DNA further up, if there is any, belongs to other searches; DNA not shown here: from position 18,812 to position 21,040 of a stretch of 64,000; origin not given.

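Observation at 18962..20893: Surface lipoprotein carrying the GT80 (Pasteurella PmST1-type) sialyltransferase motif set in a Gram-positive anaerobe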

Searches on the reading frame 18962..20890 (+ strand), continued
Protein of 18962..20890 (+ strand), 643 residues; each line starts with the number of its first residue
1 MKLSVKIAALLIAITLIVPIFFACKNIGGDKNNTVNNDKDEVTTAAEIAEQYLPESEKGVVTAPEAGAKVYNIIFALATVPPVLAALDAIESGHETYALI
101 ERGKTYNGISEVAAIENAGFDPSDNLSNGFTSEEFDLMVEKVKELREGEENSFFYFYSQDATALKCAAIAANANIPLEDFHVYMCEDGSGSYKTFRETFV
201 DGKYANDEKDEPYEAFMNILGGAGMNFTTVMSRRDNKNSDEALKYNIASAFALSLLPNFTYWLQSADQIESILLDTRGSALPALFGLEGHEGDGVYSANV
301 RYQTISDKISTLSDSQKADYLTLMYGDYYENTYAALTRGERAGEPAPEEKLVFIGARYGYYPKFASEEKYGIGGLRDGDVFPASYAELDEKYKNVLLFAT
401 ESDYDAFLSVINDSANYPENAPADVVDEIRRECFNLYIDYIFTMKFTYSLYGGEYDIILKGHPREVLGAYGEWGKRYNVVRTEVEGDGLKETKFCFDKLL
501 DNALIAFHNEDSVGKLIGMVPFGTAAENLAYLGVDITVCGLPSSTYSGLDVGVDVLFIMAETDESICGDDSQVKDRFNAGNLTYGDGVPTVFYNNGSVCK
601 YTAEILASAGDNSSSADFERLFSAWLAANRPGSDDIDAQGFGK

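Call 77: search_protein_families(library=pfam, alignment_id=A1, max_evalue=10)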
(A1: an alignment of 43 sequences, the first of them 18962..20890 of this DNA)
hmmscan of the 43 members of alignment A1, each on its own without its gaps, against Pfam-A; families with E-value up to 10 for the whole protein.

A. member 1, window:18962-20890:+ (643 aa): 0 families

B. families by the number of members that match (of 43 scanned): 31 families (the first 25 are shown)
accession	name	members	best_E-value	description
PF07388.17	A-2_8-polyST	13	0.0012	Alpha-2,8-polysialyltransferase (POLYST)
PF21827.1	New_glue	2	0.0049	New glue protein family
PF14216.11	DUF4326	2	0.077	Domain of unknown function (DUF4326)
PF08139.17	LPAM_1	2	3.5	Prokaryotic membrane lipoprotein lipid attachment site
PF08008.17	Viral_cys_rich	1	0.034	Viral cysteine rich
PF24102.1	FLAD1_M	1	0.037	FAD synthase, middle domain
PF11289.13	bCoV_viroporin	1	0.04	Betacoronavirus viroporin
PF13619.11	KTSC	1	0.053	KTSC domain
PF14508.12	GH97_N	1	0.055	Glycosyl-hydrolase 97 N-terminal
PF19938.4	DUF6400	1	0.058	Family of unknown function (DUF6400)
PF16342.10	DUF4972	1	0.066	Domain of unknown function (DUF4972)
PF09956.15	Phage_cement_2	1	0.091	Phage cement protein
PF03037.21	KMP11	1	0.097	Kinetoplastid membrane protein 11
PF17562.7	Styelin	1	0.1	Styelin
PF07125.16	DUF1378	1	0.11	Protein of unknown function (DUF1378)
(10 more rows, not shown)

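Call 78: search_protein_families(library=ncbifam, alignment_id=A2, max_evalue=1)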
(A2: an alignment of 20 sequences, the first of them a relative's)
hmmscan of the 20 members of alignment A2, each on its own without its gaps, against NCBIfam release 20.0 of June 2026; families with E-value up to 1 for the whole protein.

A. member 1, P0197 (466 aa): 0 families

B. families by the number of members that match (of 20 scanned): 36 families (the first 25 are shown)
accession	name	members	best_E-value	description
NF047847.2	SS_mature_LptM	2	0.011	LPS translocon maturation chaperone LptM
NF047408.1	SA0632_fam_LP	1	0.00022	SA0632 family lipoprotein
NF046116.1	adhesin_Lcl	1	0.00051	collagen-like adhesin Lcl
NF010364.0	PRK13792.1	1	0.00099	lysozyme inhibitor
NF040598.1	Ala_zip_lipo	1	0.001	Lpp/OprI family alanine-zipper lipoprotein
NF041221.1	BagZ_FevE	1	0.01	bagremycin/ferroverdin biosynthesis copper chaperon BagZ/FevE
NF038329.2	gly_rich_SclB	1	0.014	LPXTG-anchored collagen-like adhesin Scl2/SclB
NF002140.0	PRK00977.1-4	1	0.016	exodeoxyribonuclease VII small subunit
NF000798.0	PRK00054.1-3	1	0.022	dihydroorotate dehydrogenase electron transfer subunit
NF005211.0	PRK06687.1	1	0.022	TRZ/ATZ family protein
NF049847.1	FtsL_COG5462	1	0.03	cell division protein FtsL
NF045487.1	ASRP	1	0.03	archaea-specific SMC-related protein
NF038330.1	adhesin_SclA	1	0.032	LPXTG-anchored collagen-like adhesin Scl1/SclA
NF041035.1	Rad50_Halo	1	0.038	DNA double-strand break repair ATPase Rad50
NF045917.1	PhserinePhPspA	1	0.043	phosphoserine phosphatase PspA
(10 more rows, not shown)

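Call 80: find_encoding_contigs(protein=P0127, flank=10000, max_places=2)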
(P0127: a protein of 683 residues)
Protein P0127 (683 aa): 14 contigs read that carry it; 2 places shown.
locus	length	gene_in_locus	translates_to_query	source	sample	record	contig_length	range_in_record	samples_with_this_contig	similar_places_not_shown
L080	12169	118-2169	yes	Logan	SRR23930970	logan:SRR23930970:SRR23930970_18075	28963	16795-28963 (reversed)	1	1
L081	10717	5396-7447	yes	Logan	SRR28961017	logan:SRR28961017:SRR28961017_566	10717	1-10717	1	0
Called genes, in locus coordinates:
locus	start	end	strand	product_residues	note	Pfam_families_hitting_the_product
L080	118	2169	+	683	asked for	PF01391:Collagen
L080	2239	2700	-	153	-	PF01451:LMWPc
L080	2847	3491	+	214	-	PF01909:NTP_transf_2, PF18765:Polbeta (weak)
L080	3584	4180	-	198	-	PF01725:Ham1p_like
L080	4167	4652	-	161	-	-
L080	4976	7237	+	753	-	PF00330:Aconitase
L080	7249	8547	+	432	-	PF00501:AMP-binding, PF14535:AMP-binding_C_2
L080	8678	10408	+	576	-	PF01855:POR_N, PF02775:TPP_enzyme_C, PF00037:Fer4 (faint), PF12797:Fer4_2 (faint), PF12838:Fer4_7 (faint), PF13237:Fer4_10 (weak), PF14697:Fer4_21 (weak)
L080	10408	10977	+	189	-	PF01558:POR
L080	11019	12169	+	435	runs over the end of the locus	PF00501:AMP-binding, PF04443:LuxE (faint), PF14535:AMP-binding_C_2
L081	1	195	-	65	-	?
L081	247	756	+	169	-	-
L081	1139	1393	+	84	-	PF04994:TfoX_C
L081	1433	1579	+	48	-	-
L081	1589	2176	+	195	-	PF08668:HDOD (weak), PF01966:HD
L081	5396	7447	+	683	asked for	PF01391:Collagen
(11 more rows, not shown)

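Call 81: find_encoding_contigs(protein=P0141, flank=10000, max_places=2)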
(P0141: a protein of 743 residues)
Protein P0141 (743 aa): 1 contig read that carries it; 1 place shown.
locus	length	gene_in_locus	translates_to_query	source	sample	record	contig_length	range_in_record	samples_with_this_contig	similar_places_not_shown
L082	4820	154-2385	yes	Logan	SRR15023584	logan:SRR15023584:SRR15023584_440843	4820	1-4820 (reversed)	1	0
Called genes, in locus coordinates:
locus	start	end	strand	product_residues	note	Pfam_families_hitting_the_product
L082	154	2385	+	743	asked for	-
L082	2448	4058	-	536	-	PF09847:12TM_1 (weak)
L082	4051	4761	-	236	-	PF00005:ABC_tran, PF13304:AAA_21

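Call 82: find_encoding_contigs(protein=P0150, flank=10000, max_places=2)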
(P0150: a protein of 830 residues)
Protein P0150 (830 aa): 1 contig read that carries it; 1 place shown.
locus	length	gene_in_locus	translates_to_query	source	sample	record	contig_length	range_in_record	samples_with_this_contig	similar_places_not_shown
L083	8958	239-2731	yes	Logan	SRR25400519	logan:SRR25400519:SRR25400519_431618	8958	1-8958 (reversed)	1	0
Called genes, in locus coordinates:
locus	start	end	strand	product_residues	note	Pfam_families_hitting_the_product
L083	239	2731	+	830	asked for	-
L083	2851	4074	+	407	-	-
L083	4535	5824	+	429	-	PF01336:tRNA_anti-codon, PF00152:tRNA-synt_2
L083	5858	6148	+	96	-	PF02686:GatC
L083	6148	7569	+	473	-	PF01425:Amidase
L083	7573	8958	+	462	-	?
